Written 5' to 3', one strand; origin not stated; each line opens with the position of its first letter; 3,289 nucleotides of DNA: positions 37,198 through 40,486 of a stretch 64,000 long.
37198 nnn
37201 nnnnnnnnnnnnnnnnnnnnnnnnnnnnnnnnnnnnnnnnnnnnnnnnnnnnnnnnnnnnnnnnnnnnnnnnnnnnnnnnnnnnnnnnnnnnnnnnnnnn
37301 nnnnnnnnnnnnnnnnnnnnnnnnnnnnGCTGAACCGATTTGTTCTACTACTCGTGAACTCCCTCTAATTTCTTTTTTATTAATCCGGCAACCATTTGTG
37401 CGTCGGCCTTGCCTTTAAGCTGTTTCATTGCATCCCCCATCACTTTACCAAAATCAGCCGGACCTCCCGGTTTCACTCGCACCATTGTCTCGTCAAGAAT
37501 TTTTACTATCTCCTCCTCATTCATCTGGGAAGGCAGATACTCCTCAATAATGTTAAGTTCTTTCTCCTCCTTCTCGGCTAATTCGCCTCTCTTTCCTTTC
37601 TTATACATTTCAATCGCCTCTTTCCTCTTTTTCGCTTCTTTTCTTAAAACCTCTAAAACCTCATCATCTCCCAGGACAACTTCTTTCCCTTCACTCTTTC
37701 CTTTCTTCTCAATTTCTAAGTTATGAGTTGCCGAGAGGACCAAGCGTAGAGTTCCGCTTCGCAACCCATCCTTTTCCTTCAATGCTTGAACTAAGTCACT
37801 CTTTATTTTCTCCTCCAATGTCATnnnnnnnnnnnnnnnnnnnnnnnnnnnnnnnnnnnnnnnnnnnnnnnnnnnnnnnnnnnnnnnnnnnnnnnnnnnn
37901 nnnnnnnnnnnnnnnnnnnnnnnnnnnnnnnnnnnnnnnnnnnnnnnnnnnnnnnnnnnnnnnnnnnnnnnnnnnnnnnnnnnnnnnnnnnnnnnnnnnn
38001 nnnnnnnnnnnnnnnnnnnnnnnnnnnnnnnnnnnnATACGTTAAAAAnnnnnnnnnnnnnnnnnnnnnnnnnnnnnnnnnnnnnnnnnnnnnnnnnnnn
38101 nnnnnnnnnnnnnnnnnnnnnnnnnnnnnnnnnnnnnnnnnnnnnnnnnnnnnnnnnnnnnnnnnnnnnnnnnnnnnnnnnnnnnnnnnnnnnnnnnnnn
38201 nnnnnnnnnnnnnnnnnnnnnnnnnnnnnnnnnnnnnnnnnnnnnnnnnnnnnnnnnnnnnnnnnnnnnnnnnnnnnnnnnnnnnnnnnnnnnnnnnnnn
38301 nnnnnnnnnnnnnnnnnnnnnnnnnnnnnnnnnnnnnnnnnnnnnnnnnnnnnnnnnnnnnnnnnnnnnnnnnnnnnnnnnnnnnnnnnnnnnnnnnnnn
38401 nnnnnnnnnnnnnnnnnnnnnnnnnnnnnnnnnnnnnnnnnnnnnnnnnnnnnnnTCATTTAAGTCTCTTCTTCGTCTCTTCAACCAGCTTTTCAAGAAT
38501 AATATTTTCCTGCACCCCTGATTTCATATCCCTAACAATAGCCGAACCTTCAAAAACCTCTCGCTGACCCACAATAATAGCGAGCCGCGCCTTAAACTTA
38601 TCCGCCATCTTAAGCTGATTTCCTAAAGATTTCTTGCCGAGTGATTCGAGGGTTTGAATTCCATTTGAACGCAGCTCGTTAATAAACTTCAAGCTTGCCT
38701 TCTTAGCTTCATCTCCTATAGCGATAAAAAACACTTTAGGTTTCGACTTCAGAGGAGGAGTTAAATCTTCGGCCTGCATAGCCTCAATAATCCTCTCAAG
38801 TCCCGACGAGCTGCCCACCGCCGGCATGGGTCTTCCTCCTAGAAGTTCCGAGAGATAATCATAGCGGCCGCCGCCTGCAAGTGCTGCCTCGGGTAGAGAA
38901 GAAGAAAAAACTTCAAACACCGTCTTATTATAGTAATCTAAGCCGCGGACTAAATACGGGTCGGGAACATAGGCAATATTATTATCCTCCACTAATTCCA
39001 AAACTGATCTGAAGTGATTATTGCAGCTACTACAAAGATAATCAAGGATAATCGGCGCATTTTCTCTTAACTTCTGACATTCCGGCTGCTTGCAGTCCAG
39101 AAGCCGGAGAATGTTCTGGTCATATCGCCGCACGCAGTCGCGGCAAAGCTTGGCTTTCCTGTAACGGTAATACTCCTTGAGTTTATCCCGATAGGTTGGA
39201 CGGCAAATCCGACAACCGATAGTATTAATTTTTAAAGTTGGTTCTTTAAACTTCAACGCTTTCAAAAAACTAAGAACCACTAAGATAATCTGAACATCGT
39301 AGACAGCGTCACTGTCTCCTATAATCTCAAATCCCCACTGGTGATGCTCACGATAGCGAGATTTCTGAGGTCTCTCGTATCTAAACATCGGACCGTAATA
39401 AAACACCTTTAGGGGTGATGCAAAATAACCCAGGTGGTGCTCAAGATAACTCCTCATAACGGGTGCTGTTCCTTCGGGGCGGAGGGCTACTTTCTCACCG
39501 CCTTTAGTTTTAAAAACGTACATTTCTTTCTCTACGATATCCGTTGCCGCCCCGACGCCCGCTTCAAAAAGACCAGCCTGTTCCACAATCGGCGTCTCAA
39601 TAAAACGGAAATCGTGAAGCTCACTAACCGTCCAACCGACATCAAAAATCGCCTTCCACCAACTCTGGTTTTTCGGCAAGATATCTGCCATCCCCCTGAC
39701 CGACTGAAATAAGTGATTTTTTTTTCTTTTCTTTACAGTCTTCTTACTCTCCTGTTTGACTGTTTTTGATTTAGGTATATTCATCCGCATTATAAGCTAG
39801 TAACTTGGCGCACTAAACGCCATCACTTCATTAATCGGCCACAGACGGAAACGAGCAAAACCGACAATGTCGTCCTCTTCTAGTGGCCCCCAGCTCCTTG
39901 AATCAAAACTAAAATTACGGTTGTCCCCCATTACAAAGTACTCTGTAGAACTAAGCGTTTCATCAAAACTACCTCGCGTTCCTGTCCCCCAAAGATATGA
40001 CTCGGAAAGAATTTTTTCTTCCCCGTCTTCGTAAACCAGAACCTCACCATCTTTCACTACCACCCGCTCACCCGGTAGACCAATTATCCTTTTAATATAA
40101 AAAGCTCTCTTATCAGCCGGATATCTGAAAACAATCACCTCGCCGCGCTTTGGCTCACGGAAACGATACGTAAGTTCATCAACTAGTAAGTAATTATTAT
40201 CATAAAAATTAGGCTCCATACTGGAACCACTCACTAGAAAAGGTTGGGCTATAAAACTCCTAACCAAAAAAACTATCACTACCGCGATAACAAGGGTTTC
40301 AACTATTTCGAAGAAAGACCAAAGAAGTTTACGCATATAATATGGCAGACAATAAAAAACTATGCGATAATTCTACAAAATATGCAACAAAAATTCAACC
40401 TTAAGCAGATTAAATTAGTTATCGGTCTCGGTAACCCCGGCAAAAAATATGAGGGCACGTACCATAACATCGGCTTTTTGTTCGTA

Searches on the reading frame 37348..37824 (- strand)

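Call 34: search_protein_families(library=pfam, proteins=[window:37348-37824:-], max_evalue=0.01)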
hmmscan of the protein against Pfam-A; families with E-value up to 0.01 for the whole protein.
window:37348-37824:- (158 aa): 3 families
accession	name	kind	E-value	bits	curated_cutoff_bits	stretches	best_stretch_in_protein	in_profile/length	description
PF09424.15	YqeY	-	4.4e-41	140.7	27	1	5-153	2-143/143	Yqey-like protein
PF02637.23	GatB_Yqey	-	5.1e-06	26.9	27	1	81-153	68-148/148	GatB domain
PF05288.16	Pox_A3L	-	0.0092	16.4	25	0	84-117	35-68/70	Poxvirus A3L Protein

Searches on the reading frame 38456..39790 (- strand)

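Call 34: search_protein_families(library=pfam, proteins=[window:38456-39790:-], max_evalue=0.01)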
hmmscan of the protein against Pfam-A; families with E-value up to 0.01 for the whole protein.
window:38456-39790:- (444 aa): 3 families
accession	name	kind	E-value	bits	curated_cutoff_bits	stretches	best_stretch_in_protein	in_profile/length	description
PF13393.11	tRNA-synt_His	-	2.1e-38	132.7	25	1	33-334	1-308/308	Histidyl-tRNA synthetase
PF03129.25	HGTP_anticodon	-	7.8e-12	45.6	21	1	352-441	1-93/94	Anticodon binding domain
PF00587.30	tRNA-synt_2b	-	6.4e-10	39.8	29.3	1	91-318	1-146/179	tRNA synthetase class II core domain (G, H, P, S and T)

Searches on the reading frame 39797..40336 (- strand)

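Call 34: search_protein_families(library=pfam, proteins=[window:39797-40336:-], max_evalue=0.01)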
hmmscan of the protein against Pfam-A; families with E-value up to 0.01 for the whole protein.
window:39797-40336:- (179 aa): 2 families
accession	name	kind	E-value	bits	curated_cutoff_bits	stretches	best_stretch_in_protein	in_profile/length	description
PF10502.14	Peptidase_S26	-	3.3e-44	151.2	22.9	1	10-166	3-168/168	Signal peptidase, peptidase S26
PF00717.28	Peptidase_S24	-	5.5e-05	23.3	23.3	1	35-89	40-86/116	Peptidase S24-like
